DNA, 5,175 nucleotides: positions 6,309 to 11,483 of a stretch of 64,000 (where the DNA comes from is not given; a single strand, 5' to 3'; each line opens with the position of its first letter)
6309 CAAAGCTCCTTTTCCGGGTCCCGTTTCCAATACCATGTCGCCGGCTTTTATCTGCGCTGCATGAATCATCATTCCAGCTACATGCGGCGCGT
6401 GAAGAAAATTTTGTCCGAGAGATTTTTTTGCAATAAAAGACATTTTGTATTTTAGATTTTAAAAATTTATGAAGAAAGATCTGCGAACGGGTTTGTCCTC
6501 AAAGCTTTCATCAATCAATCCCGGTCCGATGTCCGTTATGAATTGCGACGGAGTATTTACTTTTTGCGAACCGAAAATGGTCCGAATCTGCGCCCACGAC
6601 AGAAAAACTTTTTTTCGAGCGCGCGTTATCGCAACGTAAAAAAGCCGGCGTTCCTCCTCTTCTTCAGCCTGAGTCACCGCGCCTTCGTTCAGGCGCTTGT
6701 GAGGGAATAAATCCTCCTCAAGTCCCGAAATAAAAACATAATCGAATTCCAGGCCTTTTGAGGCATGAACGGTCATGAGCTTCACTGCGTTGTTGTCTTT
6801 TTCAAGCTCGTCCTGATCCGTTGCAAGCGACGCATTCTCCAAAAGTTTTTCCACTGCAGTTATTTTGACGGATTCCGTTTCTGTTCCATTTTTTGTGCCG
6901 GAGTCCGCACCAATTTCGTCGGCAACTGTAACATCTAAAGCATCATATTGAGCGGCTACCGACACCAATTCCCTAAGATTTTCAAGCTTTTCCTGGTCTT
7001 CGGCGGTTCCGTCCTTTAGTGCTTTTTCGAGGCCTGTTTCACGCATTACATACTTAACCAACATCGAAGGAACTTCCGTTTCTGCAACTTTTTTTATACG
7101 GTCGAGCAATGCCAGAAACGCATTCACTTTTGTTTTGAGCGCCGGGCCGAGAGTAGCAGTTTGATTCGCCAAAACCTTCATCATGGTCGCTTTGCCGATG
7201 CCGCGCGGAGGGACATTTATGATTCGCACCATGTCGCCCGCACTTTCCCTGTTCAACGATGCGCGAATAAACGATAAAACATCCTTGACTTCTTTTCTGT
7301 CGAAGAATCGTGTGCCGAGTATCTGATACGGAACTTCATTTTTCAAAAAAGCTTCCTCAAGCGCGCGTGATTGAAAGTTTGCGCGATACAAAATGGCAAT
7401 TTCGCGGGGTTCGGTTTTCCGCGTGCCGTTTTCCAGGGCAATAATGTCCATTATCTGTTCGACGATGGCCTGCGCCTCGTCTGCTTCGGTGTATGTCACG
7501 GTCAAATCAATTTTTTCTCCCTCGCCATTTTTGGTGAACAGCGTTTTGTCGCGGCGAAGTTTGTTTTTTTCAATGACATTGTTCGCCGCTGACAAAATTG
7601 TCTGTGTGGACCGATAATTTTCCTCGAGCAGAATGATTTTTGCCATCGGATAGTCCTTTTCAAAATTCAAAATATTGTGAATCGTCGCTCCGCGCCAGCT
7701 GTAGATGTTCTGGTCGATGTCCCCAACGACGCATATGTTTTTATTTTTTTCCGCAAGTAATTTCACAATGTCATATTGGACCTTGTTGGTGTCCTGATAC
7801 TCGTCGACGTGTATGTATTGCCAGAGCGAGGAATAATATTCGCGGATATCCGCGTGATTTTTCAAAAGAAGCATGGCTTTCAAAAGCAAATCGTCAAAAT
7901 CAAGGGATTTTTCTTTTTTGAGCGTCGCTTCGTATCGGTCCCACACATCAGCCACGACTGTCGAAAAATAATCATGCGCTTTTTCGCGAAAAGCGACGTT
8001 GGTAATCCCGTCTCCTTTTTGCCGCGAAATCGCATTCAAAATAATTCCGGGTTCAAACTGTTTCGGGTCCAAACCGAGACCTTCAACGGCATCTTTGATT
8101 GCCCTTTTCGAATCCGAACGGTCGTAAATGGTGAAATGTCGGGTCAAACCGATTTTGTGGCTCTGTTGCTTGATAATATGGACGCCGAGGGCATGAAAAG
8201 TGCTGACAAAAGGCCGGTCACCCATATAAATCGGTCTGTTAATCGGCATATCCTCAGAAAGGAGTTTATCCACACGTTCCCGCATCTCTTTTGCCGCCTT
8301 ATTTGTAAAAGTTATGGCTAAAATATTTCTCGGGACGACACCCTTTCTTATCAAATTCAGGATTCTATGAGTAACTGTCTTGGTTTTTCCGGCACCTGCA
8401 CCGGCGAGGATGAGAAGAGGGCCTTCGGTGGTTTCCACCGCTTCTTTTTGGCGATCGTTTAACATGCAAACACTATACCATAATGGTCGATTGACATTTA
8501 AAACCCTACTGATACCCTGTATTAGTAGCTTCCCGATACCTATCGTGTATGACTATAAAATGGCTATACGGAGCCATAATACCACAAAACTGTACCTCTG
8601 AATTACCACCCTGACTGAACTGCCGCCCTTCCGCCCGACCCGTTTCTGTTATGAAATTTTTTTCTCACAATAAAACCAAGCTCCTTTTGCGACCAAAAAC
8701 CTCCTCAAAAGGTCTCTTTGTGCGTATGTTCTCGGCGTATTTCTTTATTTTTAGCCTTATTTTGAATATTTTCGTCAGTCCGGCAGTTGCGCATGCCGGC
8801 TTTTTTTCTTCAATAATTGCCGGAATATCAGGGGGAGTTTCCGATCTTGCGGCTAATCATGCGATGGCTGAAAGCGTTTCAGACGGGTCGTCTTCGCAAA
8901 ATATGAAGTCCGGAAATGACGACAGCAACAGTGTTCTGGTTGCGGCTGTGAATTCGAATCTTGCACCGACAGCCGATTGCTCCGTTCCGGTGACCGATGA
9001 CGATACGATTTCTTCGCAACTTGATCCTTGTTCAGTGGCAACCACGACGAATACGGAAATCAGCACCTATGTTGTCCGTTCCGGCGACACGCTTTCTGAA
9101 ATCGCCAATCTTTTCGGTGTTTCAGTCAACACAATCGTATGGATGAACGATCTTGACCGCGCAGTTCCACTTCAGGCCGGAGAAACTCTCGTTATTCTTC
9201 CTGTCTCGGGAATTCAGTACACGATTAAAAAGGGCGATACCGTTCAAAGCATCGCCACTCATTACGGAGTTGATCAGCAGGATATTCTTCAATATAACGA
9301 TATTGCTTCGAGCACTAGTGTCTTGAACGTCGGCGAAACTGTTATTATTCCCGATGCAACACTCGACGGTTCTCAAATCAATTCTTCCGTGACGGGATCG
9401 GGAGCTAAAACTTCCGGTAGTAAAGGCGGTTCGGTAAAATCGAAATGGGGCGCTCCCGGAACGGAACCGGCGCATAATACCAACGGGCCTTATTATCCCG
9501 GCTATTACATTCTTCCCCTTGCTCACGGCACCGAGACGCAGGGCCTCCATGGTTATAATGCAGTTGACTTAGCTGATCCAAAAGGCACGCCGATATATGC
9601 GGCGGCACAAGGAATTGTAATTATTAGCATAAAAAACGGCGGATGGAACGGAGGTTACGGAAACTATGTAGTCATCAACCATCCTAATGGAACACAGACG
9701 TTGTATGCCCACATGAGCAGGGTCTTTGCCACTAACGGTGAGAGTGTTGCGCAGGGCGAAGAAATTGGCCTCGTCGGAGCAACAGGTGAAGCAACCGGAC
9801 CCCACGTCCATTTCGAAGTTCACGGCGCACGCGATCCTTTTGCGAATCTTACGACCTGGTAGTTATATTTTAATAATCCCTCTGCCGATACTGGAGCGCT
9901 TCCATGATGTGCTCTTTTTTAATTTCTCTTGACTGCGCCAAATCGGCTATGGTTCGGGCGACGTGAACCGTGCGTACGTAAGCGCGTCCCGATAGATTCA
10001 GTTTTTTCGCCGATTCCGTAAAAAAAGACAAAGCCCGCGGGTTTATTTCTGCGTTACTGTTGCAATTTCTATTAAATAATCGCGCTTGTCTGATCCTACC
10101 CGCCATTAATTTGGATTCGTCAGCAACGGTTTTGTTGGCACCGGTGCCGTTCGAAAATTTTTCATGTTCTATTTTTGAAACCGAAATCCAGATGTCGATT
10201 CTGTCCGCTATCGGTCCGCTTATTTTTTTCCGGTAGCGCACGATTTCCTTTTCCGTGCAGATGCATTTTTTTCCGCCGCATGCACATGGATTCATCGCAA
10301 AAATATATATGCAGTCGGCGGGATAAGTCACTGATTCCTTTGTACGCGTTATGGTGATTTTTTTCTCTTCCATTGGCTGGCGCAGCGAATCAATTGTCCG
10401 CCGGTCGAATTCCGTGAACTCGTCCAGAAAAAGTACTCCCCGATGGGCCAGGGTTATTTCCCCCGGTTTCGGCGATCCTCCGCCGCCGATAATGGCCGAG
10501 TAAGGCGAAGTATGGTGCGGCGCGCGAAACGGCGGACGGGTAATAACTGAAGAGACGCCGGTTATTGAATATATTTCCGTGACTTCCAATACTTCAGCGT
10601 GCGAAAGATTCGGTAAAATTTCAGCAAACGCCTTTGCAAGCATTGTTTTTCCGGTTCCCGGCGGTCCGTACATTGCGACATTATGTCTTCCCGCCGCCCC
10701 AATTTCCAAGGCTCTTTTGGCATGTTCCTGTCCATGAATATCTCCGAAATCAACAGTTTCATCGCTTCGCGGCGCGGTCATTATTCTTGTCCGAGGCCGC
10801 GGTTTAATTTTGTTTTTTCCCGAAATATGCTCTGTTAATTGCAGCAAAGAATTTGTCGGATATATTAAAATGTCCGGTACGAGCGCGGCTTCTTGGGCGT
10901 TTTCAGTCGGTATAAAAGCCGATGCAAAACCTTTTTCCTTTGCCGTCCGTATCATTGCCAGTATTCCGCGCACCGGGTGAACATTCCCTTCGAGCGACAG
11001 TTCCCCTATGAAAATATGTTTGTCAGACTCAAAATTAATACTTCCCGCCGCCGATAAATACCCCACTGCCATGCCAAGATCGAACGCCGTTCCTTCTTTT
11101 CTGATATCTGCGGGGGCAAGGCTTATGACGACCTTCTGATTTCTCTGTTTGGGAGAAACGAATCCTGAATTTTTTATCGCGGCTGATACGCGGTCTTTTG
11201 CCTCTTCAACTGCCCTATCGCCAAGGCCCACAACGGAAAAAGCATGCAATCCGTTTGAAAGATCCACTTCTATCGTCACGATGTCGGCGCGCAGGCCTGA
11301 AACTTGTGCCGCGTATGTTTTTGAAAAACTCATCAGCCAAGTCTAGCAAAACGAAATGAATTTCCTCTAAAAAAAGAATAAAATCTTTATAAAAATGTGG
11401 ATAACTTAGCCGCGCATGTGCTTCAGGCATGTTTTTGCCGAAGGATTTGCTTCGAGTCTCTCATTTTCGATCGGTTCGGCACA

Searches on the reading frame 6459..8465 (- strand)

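Call 69: search_protein_families(library=pfam, proteins=[window:6459-8465:-], max_evalue=0.00001)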
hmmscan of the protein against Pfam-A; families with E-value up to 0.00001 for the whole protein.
window:6459-8465:- (668 aa): 7 families
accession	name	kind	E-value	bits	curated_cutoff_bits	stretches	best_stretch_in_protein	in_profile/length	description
PF00580.27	UvrD-helicase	-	5.7e-86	289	23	1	2-273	1-271/271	UvrD/REP helicase N-terminal domain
PF13361.12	UvrD_C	-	3.6e-70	237.5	25.6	1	278-626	1-349/350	UvrD-like helicase C-terminal domain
PF13245.12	AAA_19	-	6.7e-24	85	25.1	1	6-256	1-132/134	AAA domain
PF13538.12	UvrD_C_2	-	4.5e-12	46.1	27.4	1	563-622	4-51/52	UvrD-like helicase C-terminal domain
PF13604.12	AAA_30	-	4.5e-09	36.8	27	0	2-65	2-66/191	AAA domain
PF13087.12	AAA_12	-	1.6e-07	31.5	27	0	553-621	131-189/195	AAA domain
PF01443.25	Viral_helicase1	-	5.6e-07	30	21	0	545-620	162-224/228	Viral superfamily 1 RNA helicase core domain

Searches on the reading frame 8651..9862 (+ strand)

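Call 69: search_protein_families(library=pfam, proteins=[window:8651-9862:+], max_evalue=0.00001)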
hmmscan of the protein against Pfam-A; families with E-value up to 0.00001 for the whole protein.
window:8651-9862:+ (403 aa): 5 families
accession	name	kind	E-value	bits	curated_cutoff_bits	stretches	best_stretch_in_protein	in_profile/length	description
PF01551.29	Peptidase_M23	-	1.4e-28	99.4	28.7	1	303-394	4-91/96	Peptidase family M23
PF01476.26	LysM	-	8.6e-25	86.9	20.9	2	190-234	1-43/43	LysM domain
PF23473.1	LysM3_LYK4_5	-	7.6e-14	52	29.3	0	189-222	4-37/48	LYK4/5 LysM3 domain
PF23446.1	LysM1_NFP_LYK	-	9.4e-10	39.7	36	0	196-234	16-54/60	NFP/LYK LysM1 domain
PF23577.1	LysM_RLK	-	8.8e-07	29.3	27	0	190-217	3-30/44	LysM domain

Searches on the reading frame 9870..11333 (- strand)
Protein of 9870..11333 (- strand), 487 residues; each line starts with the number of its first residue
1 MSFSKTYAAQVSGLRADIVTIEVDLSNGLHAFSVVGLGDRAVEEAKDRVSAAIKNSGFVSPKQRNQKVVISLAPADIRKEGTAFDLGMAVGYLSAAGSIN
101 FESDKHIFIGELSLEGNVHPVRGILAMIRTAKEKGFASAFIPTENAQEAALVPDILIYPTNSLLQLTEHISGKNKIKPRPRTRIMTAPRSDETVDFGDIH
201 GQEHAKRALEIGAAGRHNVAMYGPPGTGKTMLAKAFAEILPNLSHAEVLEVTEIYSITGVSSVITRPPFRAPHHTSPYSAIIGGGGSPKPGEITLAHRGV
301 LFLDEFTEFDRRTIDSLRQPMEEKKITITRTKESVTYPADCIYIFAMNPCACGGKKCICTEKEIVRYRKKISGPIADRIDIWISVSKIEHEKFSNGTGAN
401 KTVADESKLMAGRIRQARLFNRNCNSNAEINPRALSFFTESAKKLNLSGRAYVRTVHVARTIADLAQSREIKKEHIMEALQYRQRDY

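Call 69: search_protein_families(library=pfam, proteins=[window:9870-11333:-], max_evalue=0.00001)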
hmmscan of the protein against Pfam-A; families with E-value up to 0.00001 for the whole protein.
window:9870-11333:- (487 aa): 7 families
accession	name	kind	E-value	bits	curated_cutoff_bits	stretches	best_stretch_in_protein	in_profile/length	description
PF01078.27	Mg_chelatase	-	1.2e-82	276.8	20.3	1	195-392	1-206/207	Magnesium chelatase, subunit ChlI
PF13541.12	ChlI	-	1.3e-39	135.3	27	1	21-145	1-121/121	Subunit ChlI of Mg-chelatase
PF13335.12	Mg_chelatase_C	-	4e-17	63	26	1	403-483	11-94/94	Magnesium chelatase, subunit ChlI C-terminal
PF07728.20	AAA_5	-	1.1e-09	38.8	22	1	219-351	2-125/139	AAA domain (dynein-related subfamily)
PF00493.29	MCM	-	4.2e-09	36.3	23.3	1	211-384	52-203/224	MCM P-loop domain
PF05362.19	Lon_C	-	2.2e-07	31.1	21.1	1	16-155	40-182/205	Lon protease (S16) C-terminal proteolytic domain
PF00004.35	AAA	-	3.8e-06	27.8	21.2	0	220-262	2-43/131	ATPase family associated with various cellular activities (AAA)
